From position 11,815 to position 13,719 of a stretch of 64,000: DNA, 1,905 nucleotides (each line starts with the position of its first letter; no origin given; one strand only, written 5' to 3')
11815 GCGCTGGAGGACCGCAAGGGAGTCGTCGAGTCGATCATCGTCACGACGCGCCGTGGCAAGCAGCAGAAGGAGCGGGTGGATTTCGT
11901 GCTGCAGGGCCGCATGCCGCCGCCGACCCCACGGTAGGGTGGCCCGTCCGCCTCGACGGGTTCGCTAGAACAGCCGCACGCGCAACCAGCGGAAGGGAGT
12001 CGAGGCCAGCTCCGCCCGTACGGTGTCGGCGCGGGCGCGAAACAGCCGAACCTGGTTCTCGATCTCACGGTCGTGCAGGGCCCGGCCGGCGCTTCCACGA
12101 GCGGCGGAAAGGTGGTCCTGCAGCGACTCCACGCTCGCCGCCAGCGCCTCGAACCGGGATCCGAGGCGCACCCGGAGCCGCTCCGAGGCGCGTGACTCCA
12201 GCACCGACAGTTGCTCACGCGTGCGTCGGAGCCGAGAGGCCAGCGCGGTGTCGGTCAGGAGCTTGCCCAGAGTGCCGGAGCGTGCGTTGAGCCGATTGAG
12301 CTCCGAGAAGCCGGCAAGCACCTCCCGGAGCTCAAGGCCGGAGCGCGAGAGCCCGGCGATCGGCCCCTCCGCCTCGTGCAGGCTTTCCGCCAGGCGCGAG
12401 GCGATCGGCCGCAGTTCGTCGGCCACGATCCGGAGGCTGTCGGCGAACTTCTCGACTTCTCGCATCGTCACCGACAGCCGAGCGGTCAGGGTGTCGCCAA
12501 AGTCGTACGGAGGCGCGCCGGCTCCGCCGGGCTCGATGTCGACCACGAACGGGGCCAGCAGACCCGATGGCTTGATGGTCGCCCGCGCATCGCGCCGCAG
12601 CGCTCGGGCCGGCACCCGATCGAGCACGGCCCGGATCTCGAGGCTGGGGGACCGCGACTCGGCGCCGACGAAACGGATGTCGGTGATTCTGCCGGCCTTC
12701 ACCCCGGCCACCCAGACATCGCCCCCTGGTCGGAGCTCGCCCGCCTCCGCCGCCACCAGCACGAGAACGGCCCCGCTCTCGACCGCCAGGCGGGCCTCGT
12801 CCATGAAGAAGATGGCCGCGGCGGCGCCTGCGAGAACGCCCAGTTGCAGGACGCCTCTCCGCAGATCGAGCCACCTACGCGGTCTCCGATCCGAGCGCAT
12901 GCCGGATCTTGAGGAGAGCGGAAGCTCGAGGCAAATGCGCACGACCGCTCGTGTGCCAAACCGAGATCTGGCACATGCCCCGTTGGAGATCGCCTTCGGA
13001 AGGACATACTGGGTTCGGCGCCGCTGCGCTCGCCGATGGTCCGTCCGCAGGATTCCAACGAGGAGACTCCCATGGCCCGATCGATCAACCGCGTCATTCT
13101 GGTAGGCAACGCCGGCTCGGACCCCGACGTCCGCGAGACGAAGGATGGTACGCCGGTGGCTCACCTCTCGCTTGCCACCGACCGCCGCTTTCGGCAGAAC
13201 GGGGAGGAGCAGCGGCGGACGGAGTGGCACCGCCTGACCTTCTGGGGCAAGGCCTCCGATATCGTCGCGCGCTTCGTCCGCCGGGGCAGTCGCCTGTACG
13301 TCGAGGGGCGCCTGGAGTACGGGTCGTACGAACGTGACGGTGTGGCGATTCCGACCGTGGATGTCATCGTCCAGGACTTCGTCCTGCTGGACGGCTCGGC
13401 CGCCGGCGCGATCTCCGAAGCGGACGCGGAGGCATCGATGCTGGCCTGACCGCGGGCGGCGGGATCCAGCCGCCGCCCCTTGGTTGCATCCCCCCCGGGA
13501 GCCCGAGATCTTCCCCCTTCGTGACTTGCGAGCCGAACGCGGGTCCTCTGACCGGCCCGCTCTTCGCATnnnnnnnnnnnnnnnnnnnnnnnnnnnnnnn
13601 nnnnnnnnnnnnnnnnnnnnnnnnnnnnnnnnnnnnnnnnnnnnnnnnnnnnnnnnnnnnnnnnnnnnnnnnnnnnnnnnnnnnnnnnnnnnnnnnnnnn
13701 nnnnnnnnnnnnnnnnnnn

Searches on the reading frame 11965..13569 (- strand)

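Call 78: search_protein_families(library=pfam, proteins=[window:11965-13569:-], max_evalue=0.00001)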
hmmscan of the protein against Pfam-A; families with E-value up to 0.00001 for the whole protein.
window:11965-13569:- (534 aa): 1 family
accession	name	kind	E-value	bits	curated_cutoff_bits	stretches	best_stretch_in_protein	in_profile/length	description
PF02470.25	MlaD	-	1.5e-09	38.4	25.1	1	269-348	5-81/81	MlaD protein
